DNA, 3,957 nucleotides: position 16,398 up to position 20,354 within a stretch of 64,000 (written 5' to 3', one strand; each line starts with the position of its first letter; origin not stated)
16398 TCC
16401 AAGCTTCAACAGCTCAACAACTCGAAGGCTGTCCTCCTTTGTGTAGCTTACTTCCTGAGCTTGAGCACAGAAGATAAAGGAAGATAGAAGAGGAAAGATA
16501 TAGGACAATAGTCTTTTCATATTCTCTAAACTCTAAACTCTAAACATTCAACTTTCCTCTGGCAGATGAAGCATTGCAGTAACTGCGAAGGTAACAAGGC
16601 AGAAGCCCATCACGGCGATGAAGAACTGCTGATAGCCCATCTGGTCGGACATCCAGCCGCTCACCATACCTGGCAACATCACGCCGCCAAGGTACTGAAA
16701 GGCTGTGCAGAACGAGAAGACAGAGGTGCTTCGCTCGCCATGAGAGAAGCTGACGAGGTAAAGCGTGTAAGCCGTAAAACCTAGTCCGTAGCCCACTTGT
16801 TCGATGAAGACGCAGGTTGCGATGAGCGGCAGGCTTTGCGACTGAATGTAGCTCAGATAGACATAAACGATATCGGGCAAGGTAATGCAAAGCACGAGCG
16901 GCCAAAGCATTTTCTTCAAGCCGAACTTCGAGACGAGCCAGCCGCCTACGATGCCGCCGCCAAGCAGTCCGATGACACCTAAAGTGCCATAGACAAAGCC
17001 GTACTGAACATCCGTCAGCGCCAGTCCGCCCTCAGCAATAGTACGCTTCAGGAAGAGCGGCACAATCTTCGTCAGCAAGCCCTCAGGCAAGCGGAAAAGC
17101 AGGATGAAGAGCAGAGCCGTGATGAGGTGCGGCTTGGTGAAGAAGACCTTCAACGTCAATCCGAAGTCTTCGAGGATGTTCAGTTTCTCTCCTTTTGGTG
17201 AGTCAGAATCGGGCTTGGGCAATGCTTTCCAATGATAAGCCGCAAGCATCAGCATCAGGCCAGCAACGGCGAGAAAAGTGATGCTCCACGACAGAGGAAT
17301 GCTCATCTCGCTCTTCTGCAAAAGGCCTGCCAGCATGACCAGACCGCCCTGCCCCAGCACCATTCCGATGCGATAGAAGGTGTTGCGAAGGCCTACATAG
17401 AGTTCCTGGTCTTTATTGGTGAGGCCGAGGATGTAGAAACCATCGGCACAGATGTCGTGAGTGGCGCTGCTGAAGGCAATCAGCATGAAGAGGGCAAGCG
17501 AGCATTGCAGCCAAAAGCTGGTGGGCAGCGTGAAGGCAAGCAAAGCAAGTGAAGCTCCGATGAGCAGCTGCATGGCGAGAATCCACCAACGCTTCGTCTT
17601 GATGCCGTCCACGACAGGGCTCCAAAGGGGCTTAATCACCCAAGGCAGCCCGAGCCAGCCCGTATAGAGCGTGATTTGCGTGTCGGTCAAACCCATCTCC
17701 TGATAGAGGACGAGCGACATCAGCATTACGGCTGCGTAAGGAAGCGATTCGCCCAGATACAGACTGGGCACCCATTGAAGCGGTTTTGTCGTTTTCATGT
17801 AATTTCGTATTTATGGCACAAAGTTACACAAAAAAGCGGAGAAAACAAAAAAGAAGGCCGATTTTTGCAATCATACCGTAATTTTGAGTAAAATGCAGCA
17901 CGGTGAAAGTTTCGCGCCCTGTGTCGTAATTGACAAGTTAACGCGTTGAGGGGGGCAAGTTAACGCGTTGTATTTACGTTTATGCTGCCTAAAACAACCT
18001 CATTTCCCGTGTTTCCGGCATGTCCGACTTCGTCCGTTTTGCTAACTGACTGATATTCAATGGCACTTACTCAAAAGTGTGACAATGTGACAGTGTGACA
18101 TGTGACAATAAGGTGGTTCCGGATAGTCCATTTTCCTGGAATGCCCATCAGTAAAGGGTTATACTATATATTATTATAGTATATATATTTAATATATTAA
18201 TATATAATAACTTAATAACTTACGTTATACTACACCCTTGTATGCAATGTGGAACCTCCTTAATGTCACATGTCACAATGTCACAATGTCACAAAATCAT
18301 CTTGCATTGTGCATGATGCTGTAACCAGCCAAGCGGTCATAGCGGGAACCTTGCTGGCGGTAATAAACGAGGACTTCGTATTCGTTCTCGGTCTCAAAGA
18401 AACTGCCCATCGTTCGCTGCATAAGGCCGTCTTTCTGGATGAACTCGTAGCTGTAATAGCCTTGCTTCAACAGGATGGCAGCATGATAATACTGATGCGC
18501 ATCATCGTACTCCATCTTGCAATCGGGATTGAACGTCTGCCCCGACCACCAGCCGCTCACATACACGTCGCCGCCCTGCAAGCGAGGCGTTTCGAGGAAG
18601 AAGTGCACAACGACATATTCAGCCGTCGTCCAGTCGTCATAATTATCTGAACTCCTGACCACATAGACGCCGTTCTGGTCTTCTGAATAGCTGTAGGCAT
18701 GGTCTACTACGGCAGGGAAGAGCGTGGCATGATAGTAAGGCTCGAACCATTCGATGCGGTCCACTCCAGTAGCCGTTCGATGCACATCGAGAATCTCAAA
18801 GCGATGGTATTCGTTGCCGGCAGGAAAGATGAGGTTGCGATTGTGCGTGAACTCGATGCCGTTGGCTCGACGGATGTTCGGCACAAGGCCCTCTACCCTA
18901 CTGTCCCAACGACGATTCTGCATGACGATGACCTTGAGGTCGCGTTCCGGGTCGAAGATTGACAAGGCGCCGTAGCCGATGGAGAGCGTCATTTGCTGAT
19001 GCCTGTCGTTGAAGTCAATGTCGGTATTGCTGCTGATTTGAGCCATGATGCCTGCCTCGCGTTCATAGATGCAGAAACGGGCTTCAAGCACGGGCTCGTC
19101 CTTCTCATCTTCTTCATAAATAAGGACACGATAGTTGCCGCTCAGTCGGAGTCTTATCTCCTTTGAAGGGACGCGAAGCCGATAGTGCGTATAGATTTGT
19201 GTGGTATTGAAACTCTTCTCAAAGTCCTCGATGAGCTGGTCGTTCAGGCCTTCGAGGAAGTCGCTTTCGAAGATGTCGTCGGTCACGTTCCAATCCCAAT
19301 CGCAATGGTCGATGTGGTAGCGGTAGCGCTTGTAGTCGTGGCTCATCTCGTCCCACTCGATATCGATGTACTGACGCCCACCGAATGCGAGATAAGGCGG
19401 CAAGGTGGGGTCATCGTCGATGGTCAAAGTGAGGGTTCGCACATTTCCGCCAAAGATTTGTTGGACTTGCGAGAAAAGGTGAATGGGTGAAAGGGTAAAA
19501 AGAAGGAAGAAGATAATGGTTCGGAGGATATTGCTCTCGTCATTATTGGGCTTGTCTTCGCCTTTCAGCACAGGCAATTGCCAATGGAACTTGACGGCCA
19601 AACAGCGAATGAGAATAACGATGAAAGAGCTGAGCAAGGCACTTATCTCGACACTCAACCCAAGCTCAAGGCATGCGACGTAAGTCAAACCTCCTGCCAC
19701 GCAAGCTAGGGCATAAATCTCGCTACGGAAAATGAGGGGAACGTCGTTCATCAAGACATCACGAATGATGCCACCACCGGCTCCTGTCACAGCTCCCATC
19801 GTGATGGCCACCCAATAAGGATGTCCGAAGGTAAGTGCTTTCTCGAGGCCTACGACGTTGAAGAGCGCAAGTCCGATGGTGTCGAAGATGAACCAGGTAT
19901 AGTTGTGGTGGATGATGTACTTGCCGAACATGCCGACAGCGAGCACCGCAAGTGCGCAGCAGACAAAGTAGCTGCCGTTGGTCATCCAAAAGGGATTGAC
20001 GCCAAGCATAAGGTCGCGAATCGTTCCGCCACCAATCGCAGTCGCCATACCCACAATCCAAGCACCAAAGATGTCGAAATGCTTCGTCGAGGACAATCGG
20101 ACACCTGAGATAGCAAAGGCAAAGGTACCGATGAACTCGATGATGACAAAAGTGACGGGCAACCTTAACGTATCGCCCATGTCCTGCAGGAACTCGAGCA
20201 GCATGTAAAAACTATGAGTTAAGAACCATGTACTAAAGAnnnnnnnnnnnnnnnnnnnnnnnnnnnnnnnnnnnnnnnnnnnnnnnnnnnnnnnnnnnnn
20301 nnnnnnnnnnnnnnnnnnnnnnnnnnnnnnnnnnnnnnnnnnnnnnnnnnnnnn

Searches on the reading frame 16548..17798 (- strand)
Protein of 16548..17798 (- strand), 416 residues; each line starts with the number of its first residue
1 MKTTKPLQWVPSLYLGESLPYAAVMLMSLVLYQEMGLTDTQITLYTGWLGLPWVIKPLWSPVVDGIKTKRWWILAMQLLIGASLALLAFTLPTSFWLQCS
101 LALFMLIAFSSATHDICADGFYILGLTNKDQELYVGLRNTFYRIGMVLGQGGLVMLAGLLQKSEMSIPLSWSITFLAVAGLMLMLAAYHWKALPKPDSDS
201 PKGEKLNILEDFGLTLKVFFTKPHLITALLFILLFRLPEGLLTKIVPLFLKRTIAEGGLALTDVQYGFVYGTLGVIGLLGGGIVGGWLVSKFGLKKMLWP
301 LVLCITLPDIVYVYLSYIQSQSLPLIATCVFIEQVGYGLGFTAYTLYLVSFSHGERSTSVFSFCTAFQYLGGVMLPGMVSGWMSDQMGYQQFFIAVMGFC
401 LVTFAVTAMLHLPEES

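Call 55: search_protein_families(library=pfam, proteins=[window:16548-17798:-], max_evalue=0.00001)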
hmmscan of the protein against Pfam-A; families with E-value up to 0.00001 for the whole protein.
window:16548-17798:- (416 aa): 2 families
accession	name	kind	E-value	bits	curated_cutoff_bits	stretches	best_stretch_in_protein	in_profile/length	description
PF07690.21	MFS_1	-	1.9e-22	80.1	33.4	1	23-376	15-347/347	Major Facilitator Superfamily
PF03092.22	BT1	-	9.7e-07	28.3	22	1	27-306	12-291/432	BT1 family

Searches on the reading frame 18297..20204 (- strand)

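Call 55: search_protein_families(library=pfam, proteins=[window:18297-20204:-], max_evalue=0.00001)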
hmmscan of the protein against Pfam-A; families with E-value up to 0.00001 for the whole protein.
window:18297-20204:- (635 aa): 2 families
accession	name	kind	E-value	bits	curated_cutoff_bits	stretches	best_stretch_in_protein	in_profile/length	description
PF03458.18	Gly_transporter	-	1.7e-41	140.4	23.5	2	106-178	2-76/78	Glycine transporter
PF17116.11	T9SS_plug_1st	-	7.1e-40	136.3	23.9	1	255-381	1-126/126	Type 9 secretion system plug protein 1st domain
